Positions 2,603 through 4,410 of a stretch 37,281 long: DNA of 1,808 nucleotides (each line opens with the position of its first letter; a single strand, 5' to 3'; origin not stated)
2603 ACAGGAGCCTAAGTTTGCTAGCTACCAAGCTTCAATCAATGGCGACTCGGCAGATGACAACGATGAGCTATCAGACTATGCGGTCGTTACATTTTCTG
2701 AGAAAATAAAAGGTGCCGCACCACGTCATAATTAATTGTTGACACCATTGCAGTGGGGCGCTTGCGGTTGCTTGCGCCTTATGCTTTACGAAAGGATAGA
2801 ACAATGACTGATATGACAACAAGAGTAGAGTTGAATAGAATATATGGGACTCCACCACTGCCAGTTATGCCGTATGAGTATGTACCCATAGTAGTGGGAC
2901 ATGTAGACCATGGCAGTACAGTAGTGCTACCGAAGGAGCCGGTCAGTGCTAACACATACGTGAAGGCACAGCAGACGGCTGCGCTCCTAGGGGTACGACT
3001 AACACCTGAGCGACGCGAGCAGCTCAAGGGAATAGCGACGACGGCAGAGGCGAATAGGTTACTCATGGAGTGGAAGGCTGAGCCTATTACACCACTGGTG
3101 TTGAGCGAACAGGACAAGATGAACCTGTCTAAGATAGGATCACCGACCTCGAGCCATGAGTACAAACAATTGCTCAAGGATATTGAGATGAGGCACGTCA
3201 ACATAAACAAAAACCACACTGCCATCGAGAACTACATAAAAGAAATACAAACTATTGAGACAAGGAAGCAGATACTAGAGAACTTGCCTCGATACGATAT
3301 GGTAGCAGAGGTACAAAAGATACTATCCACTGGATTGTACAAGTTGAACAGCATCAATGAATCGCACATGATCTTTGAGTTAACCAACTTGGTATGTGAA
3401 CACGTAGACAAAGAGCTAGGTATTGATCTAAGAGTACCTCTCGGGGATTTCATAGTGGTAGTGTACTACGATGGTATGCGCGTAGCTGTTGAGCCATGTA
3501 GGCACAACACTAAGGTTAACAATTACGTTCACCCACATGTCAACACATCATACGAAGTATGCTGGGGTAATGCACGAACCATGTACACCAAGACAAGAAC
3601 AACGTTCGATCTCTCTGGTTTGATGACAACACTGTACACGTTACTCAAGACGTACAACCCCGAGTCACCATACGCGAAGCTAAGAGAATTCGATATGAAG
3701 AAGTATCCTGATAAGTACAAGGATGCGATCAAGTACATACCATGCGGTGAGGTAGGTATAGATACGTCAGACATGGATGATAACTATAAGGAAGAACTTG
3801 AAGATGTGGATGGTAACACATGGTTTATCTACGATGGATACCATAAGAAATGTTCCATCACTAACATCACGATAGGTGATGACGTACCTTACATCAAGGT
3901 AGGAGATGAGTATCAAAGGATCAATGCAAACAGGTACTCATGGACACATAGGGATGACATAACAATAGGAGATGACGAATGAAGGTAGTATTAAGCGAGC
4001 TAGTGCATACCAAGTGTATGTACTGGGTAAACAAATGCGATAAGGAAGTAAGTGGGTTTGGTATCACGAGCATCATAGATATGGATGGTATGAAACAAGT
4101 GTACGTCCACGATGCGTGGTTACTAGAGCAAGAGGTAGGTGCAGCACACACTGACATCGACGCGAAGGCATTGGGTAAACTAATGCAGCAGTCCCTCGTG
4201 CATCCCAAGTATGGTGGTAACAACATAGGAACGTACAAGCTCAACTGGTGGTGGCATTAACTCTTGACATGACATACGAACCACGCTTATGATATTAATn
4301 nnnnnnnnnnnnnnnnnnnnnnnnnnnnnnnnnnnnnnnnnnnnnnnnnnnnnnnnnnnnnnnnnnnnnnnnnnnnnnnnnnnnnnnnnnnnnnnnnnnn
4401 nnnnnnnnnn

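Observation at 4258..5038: Group I-like intron with a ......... endonuclease inserted inside the catalytic HxH of the JAB peptidase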

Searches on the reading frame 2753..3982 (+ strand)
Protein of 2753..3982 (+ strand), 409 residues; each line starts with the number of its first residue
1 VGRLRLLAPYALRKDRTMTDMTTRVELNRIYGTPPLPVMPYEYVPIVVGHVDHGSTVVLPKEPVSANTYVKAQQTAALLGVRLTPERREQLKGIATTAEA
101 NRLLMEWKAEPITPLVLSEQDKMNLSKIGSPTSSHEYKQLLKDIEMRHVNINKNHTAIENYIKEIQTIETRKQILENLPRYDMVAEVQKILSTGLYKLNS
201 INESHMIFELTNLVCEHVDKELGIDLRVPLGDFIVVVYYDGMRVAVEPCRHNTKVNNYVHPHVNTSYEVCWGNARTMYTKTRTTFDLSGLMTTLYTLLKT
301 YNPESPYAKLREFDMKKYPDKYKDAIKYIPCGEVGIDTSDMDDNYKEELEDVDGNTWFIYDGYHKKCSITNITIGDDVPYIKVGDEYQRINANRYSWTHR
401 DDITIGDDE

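Call 5: search_protein_families(library=pfam, proteins=[window:2753-3982:+], max_evalue=1)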
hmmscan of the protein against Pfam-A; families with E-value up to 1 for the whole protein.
window:2753-3982:+ (409 aa): 1 family
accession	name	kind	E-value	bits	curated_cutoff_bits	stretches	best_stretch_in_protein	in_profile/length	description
PF00179.31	UQ_con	-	0.11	12.6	27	1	256-327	68-137/140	Ubiquitin-conjugating enzyme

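Call 26: search_protein_families(library=phrogs, proteins=[window:2753-3979:+], max_evalue=0.01)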
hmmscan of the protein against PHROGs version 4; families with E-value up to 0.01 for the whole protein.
window:2753-3979:+ (409 aa): 0 families

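Call 70: search_protein_families(library=padloc, proteins=[window:2753-3979:+], max_evalue=0.01)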
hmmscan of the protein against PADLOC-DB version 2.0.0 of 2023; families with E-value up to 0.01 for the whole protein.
window:2753-3979:+ (409 aa): 0 families

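Call 94: search_solved_structures(query=window:2753-3979:+, max_evalue=1, show_alignments=1)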
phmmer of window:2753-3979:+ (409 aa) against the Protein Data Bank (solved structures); distinct sequences matched with E-value up to 1: 13.
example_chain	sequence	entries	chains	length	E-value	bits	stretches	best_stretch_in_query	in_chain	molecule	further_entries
7mey_B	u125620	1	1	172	0.0078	18.6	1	253-353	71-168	Ubiquitin-conjugating enzyme E2 2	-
8qkd_A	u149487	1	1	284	0.012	18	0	287-330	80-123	sc-CC-5-24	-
1ayz_A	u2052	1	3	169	0.029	16.7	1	253-344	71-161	UBIQUITIN-CONJUGATING ENZYME RAD6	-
7w75_A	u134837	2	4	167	0.21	13.9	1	253-328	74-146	Ubiquitin-conjugating enzyme E2 2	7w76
7uvc_A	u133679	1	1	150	0.27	13.5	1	252-309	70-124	Ubiquitin-conjugating enzyme E2 2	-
8ieg_R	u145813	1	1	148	0.27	13.5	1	253-309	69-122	Ubiquitin-conjugating enzyme E2 2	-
7mex_B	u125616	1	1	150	0.28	13.5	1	253-310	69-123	Ubiquitin-conjugating enzyme E2 2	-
7uv8_A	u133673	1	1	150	0.28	13.5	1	253-309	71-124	Ubiquitin-conjugating enzyme E2 2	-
4r62_A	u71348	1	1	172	0.3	13.4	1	255-353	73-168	Ubiquitin-conjugating enzyme E2 2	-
8iej_R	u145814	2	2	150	0.61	12.4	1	255-308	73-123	Ubiquitin-conjugating enzyme E2 A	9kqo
6cyo_A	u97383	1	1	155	0.64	12.3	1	255-308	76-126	Ubiquitin-conjugating enzyme E2 A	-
1jas_A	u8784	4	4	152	0.83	11.9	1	257-308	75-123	UBIQUITIN-CONJUGATING ENZYME E2-17 KDA | UBIQUITIN-CONJUGATING ENZYME E2 B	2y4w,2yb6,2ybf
6cyr_A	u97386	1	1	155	0.87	11.8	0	255-308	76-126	Ubiquitin-conjugating enzyme E2 A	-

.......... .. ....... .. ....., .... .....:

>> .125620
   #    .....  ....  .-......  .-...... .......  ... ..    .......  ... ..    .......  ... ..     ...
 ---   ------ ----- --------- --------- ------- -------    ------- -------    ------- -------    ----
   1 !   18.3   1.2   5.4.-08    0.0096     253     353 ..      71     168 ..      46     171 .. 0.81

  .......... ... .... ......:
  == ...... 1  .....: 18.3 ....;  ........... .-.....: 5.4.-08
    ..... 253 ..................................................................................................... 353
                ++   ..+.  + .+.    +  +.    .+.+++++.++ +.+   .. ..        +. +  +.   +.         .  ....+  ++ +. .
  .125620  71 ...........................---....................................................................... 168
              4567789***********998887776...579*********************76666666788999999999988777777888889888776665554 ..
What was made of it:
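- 2753..3982 (+): Upstream neighbour: an E2-like protein. Its HPH-x7-C segment aligns to the HPN...Cys active site of Ubc2/Rad6, but the match is weak. calls 5, 94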

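Call 95: search_protein_families(library=ncbifam, proteins=[window:2753-3979:+], max_evalue=0.1)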
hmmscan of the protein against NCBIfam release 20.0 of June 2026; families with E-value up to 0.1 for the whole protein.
window:2753-3979:+ (409 aa): 1 family
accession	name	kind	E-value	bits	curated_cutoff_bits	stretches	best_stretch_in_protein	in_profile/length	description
NF008936.0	PRK12292.1-3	equivalog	0.031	13.1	492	1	143-226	181-267/406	ATP phosphoribosyltransferase regulatory subunit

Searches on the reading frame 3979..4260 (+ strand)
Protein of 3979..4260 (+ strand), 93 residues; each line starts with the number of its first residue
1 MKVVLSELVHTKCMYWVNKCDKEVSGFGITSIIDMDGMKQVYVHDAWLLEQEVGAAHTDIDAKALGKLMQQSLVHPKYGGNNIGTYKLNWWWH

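Call 5: search_protein_families(library=pfam, proteins=[window:3979-4260:+], max_evalue=1)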
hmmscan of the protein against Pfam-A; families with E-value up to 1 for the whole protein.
window:3979-4260:+ (93 aa): 1 family
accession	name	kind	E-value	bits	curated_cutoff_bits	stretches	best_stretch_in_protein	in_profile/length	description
PF13508.13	Acetyltransf_7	-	0.19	12.6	27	0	47-85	6-47/84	Acetyltransferase (GNAT) domain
